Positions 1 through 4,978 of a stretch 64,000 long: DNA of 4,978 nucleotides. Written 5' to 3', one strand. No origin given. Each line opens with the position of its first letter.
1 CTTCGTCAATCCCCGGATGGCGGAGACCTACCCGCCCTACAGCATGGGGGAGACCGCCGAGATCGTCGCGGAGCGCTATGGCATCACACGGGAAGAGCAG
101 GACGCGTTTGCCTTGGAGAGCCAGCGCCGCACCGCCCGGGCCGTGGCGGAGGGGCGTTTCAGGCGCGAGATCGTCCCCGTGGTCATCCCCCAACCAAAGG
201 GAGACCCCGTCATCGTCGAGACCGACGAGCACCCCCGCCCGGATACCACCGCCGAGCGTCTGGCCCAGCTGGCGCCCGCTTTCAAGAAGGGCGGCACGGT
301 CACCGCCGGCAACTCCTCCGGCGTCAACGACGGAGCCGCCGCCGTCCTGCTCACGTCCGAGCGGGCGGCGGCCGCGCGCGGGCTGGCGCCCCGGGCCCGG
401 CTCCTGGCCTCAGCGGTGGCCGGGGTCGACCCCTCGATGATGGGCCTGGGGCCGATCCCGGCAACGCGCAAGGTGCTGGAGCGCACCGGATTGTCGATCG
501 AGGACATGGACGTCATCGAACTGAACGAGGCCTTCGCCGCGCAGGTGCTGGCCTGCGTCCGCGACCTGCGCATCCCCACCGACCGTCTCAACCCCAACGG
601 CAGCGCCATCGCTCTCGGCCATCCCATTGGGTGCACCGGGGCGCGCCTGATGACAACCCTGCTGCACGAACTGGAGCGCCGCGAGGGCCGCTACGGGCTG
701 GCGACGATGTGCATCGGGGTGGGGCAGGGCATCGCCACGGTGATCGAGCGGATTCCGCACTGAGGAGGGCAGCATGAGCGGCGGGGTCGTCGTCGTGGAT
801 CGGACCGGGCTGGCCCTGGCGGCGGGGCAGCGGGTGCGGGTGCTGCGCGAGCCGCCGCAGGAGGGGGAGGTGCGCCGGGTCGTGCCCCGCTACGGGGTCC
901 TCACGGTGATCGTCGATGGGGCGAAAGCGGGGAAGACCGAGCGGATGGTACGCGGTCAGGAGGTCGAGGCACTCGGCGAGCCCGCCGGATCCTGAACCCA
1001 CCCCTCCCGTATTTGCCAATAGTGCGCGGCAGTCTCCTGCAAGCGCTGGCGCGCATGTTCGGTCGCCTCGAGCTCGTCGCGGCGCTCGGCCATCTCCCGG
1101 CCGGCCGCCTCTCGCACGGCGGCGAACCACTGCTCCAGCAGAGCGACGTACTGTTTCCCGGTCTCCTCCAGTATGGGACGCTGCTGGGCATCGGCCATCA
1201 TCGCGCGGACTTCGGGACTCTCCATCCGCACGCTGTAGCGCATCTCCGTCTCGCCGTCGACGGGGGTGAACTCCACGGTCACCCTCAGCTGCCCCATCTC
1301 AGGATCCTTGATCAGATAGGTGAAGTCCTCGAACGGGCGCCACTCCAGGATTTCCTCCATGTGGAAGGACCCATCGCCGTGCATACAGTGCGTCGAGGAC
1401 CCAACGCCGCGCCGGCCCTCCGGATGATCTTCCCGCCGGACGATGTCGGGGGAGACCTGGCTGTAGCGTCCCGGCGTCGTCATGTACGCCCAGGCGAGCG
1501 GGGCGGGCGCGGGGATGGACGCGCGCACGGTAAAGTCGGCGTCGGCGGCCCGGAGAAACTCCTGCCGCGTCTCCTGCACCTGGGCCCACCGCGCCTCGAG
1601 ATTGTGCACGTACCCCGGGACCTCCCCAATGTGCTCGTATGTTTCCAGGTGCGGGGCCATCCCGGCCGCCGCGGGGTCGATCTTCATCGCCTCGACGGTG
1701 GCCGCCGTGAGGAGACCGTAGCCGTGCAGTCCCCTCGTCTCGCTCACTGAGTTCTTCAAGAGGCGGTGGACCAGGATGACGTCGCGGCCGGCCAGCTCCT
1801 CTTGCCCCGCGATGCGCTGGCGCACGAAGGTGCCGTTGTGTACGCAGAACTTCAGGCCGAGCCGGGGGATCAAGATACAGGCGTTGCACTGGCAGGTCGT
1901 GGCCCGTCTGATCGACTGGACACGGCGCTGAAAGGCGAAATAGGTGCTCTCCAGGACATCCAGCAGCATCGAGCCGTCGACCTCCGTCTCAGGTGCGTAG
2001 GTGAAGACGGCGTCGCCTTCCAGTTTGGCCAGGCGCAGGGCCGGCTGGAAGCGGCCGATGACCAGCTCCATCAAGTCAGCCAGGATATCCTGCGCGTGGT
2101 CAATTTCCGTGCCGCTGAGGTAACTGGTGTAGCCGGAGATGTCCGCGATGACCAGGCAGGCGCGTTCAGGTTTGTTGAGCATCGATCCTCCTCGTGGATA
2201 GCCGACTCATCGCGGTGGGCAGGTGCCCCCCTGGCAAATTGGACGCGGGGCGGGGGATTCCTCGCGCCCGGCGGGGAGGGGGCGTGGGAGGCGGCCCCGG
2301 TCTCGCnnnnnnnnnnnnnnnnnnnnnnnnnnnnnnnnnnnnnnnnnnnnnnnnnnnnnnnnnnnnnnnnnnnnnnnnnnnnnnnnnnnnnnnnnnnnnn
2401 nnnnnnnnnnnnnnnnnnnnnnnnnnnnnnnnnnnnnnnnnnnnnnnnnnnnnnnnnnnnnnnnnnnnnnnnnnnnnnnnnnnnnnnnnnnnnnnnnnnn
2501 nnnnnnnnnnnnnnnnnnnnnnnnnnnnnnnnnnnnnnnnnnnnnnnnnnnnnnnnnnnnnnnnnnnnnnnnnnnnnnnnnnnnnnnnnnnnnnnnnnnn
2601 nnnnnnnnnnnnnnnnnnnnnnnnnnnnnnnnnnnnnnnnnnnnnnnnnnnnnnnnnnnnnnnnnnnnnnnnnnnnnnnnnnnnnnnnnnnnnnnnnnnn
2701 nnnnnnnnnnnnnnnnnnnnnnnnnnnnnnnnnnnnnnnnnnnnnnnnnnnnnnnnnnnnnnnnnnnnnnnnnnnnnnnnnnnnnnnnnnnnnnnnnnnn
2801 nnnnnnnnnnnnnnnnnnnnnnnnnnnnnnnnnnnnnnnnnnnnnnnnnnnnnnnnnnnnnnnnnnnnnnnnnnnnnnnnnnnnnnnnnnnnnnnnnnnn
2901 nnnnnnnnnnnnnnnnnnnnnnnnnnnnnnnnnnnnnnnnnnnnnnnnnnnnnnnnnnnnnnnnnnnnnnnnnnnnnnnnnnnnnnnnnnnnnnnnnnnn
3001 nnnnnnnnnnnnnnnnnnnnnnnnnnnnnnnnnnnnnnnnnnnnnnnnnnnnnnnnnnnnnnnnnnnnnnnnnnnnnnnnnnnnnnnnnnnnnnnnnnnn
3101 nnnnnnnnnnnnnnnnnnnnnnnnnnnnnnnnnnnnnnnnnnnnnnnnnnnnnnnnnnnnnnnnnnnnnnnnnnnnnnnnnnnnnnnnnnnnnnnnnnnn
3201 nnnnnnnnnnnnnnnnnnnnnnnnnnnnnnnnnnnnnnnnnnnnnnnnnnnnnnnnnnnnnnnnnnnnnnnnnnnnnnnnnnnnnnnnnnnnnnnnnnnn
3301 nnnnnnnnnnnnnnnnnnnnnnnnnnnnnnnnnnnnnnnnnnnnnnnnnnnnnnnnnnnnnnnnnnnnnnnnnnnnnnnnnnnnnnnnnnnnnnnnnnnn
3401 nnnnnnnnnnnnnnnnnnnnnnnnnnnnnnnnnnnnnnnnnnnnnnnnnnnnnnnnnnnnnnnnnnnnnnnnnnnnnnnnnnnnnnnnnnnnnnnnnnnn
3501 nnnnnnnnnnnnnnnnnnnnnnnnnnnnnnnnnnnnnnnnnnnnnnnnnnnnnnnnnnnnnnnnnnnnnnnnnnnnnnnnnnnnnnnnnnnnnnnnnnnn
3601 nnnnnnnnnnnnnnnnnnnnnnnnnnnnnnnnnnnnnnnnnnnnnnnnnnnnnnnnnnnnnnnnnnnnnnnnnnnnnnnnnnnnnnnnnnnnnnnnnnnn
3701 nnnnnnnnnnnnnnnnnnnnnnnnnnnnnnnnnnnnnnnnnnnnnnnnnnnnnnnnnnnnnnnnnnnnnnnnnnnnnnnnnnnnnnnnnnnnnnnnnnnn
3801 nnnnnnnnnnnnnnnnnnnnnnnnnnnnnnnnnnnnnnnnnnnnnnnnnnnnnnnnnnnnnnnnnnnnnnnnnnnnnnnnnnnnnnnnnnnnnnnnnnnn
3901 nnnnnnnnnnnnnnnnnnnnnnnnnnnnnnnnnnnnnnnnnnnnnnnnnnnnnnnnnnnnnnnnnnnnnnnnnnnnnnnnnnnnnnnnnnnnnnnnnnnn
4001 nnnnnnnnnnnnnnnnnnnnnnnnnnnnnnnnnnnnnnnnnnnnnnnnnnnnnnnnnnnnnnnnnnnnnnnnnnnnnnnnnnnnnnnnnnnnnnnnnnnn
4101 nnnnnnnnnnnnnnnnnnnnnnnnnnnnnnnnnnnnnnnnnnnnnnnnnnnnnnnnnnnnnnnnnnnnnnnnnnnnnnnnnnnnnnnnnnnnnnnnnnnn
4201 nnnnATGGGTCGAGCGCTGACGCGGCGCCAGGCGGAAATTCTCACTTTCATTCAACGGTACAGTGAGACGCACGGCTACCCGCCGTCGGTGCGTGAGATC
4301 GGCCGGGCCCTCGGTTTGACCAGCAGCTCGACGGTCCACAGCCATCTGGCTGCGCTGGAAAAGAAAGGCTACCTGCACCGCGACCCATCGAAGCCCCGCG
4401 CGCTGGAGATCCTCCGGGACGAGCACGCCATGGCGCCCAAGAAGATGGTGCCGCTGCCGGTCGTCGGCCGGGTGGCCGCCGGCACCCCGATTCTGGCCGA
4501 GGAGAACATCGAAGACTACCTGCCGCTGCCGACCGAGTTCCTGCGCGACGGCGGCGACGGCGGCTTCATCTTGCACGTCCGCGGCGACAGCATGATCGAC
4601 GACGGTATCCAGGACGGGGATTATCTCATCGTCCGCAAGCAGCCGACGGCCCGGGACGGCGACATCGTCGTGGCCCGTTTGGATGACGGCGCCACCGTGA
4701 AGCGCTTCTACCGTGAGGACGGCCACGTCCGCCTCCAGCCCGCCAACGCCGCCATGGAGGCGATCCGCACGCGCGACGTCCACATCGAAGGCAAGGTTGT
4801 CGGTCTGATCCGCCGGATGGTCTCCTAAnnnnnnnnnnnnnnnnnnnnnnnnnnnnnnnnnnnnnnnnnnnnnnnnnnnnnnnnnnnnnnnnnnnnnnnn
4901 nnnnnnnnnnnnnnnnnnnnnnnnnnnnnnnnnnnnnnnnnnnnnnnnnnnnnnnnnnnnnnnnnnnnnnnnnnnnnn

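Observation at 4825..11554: Tricarboxylate cluster: PrpB-like lyase, TcuA-like flavoprotein, PrpF-like isomerase, TctC, TctA::TctB, with no TcuB partner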

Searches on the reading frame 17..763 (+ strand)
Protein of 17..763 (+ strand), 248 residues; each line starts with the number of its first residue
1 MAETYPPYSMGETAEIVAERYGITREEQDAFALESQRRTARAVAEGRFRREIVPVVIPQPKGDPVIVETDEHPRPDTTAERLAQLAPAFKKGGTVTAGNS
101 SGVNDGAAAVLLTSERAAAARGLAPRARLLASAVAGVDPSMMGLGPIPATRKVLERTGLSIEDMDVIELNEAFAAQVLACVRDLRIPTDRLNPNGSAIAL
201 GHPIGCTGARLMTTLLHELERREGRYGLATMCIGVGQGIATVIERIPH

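Call 23: search_protein_families(library=pfam, proteins=[window:17-763:+], max_evalue=0.00001)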
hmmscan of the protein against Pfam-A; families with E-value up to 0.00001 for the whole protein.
window:17-763:+ (248 aa): 2 families
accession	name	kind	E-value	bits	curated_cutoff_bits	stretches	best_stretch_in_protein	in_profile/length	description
PF02803.24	Thiolase_C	-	6.5e-50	168.3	27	1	124-245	2-123/123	Thiolase, C-terminal domain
PF00108.29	Thiolase_N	-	1.3e-43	149.7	26.4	1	3-115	148-259/260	Thiolase, N-terminal domain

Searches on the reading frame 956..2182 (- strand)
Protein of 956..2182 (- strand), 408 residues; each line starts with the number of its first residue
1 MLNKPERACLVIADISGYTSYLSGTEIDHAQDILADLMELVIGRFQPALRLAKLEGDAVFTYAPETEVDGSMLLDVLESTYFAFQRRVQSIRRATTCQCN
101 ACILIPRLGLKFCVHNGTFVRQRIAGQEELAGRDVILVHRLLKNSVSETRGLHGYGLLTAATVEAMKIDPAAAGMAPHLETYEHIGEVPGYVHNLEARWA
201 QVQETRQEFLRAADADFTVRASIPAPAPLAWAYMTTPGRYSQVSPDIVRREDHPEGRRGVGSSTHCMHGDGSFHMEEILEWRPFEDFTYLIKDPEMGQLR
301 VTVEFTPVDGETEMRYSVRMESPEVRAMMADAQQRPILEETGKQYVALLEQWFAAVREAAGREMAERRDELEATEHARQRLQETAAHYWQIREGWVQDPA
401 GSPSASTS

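Call 23: search_protein_families(library=pfam, proteins=[window:956-2182:-], max_evalue=0.00001)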
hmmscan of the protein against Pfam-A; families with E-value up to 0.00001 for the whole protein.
window:956-2182:- (408 aa): 2 families
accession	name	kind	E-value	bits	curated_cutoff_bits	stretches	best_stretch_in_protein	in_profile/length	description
PF10851.13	DUF2652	-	2.9e-30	105.1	22.1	1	35-148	2-115/118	Protein of unknown function (DUF2652)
PF10604.15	Polyketide_cyc2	-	1e-08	36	27.4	1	215-335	2-127/142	Polyketide cyclase / dehydrase and lipid transport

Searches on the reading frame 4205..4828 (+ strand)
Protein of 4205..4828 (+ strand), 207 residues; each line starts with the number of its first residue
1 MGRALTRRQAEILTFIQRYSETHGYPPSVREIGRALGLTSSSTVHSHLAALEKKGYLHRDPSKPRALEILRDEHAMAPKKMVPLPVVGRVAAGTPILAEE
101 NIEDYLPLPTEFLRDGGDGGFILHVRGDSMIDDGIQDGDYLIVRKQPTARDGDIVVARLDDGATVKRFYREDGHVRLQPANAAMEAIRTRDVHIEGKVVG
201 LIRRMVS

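Call 4: search_protein_families(library=pfam, proteins=[window:4205-4828:+])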
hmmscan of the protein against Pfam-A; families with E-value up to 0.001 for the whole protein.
window:4205-4828:+ (207 aa): 6 families
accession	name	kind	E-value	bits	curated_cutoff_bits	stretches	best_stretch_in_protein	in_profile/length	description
PF00717.28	Peptidase_S24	-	2e-36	124.7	23.3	1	85-199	1-116/116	Peptidase S24-like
PF01726.22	LexA_DNA_bind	-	6.7e-28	96.7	23.7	1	4-66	3-65/65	LexA DNA binding domain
PF12802.13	MarR_2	-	1.3e-06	28.8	27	1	5-62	3-55/61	MarR family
PF09339.16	HTH_IclR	-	2.4e-05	24.4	22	1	26-61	18-52/52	IclR helix-turn-helix domain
PF13463.12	HTH_27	-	2.5e-05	24.9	22.2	1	5-63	1-54/68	Winged helix DNA-binding domain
PF13730.12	HTH_36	-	0.00067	19.9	25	1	12-57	10-55/55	Helix-turn-helix domain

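Call 5: search_protein_families(library=ncbifam, proteins=[window:4205-4828:+])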
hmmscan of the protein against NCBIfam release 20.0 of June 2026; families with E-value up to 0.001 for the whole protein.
window:4205-4828:+ (207 aa): 3 families
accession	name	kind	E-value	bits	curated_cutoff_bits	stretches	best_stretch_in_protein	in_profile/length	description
TIGR00498.1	lexA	equivalog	6e-74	248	110.95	1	3-205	2-202/203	transcriptional repressor LexA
NF007621.2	PRK10276.1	subfamily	8.8e-20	70.9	110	1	91-203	1-111/115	translesion error-prone DNA polymerase V autoproteolytic subunit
NF051876.1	transXXX_HumD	equivalog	0.00042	20.3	120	1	127-202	34-111/129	HumD family translesion DNA polymerase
